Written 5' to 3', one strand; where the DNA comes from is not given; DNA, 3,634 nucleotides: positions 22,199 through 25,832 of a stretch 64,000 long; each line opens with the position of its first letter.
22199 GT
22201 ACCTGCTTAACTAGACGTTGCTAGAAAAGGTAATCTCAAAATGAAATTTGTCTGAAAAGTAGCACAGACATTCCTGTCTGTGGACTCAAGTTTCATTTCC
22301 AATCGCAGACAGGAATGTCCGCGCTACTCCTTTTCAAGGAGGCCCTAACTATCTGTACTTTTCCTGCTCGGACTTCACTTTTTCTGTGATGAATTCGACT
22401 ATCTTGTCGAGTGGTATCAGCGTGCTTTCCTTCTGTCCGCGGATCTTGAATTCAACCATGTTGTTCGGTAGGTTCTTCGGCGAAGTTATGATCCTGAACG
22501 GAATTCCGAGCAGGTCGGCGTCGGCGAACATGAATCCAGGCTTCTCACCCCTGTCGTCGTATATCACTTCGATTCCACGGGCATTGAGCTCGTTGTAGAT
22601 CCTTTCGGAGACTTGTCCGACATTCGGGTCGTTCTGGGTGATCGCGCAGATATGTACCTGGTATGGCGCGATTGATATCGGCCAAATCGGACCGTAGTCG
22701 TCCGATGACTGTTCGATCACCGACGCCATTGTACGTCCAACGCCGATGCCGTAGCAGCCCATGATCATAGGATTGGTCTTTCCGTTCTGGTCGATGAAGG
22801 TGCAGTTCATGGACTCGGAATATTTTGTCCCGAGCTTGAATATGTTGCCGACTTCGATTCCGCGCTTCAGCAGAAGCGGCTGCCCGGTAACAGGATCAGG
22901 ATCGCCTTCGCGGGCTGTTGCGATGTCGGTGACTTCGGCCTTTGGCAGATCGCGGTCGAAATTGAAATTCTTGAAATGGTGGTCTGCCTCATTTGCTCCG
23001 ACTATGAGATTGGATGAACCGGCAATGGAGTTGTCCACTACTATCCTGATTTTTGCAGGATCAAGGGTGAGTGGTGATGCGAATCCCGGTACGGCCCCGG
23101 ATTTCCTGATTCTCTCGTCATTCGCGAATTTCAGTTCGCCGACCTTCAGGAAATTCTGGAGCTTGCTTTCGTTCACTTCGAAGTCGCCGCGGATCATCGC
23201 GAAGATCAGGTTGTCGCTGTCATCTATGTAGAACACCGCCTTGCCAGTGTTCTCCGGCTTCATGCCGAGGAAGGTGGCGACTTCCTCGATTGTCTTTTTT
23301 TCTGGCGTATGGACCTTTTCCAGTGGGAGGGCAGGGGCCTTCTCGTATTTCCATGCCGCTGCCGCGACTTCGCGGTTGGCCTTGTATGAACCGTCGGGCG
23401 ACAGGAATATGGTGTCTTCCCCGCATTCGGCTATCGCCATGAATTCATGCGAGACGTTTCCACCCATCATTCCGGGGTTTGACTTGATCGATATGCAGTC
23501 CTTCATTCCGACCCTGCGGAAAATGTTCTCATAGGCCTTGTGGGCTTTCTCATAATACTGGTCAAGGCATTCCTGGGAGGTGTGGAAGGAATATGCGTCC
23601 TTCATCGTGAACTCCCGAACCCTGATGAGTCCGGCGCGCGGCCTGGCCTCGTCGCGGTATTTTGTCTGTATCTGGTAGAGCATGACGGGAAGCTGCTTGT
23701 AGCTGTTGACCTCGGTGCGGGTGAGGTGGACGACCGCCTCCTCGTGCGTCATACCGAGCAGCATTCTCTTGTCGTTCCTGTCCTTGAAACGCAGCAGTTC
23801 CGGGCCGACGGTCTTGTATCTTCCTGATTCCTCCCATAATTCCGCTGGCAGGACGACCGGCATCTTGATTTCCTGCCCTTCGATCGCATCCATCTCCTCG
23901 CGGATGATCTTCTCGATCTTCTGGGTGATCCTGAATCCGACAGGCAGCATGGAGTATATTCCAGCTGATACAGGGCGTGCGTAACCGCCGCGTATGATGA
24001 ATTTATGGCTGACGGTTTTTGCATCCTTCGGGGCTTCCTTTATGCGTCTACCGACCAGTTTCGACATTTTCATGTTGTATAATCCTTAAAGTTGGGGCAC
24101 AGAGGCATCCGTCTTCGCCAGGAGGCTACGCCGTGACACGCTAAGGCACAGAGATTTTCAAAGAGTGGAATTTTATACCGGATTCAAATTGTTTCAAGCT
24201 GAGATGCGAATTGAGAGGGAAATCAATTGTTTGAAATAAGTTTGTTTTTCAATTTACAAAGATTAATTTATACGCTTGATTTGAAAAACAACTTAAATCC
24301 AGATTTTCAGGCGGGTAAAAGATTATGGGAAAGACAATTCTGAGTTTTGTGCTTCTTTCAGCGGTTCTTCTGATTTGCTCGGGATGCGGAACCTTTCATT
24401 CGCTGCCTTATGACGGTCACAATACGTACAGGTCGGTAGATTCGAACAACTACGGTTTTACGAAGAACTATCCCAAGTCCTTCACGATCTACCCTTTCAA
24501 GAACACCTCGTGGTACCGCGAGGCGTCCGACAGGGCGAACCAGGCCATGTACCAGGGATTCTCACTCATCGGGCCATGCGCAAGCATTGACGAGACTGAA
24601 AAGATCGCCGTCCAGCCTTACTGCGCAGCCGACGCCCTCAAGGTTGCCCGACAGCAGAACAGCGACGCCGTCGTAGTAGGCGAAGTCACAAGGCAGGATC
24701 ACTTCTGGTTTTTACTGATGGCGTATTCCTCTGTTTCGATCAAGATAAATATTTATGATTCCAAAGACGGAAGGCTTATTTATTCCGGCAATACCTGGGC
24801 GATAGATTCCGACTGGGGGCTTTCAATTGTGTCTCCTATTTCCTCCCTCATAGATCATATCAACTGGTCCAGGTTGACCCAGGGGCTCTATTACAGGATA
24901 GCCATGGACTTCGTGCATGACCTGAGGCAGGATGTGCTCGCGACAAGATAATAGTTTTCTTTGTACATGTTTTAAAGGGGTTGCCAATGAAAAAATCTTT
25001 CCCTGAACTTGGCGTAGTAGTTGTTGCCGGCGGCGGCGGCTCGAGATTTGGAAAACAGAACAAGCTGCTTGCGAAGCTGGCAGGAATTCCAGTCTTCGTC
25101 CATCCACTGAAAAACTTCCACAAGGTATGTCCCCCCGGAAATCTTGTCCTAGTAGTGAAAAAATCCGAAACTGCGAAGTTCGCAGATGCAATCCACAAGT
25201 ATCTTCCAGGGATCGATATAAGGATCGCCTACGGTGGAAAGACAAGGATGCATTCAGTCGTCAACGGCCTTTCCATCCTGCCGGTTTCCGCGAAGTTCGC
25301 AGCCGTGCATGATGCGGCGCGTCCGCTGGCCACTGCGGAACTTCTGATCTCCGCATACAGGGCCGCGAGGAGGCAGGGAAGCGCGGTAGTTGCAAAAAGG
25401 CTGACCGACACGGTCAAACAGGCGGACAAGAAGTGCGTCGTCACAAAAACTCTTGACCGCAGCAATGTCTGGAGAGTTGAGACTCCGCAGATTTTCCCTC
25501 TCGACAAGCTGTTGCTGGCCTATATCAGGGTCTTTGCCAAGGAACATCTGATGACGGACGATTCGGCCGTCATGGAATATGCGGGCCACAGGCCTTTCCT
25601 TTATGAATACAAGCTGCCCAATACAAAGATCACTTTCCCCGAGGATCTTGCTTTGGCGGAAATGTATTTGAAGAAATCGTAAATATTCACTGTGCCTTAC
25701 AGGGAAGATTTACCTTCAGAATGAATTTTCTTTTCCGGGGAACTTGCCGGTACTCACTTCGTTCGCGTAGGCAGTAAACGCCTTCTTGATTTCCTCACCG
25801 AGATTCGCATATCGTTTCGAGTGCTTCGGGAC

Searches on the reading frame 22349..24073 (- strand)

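Call 66: search_protein_families(library=pfam, proteins=[window:22349-24073:-], max_evalue=0.0001)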
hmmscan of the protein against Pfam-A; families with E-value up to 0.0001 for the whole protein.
window:22349-24073:- (574 aa): 3 families
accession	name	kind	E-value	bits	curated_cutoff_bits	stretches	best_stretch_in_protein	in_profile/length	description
PF00587.30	tRNA-synt_2b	-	1e-35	123.9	29.3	1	95-455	2-178/179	tRNA synthetase class II core domain (G, H, P, S and T)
PF04073.20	tRNA_edit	-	4.6e-25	88.5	25.5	1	256-372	1-118/123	Aminoacyl-tRNA editing domain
PF03129.25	HGTP_anticodon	-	1.8e-17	63.7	21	1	472-564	1-93/94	Anticodon binding domain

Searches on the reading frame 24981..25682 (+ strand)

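Call 66: search_protein_families(library=pfam, proteins=[window:24981-25682:+], max_evalue=0.0001)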
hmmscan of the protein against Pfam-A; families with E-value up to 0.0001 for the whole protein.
window:24981-25682:+ (233 aa): 2 families
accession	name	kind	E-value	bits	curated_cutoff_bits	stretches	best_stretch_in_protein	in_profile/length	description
PF01128.25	IspD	-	3.1e-46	158.4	27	1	12-231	3-220/221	2-C-methyl-D-erythritol 4-phosphate cytidylyltransferase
PF12804.13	NTP_transf_3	-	1.7e-09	38.5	27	1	12-139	1-121/160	MobA-like NTP transferase domain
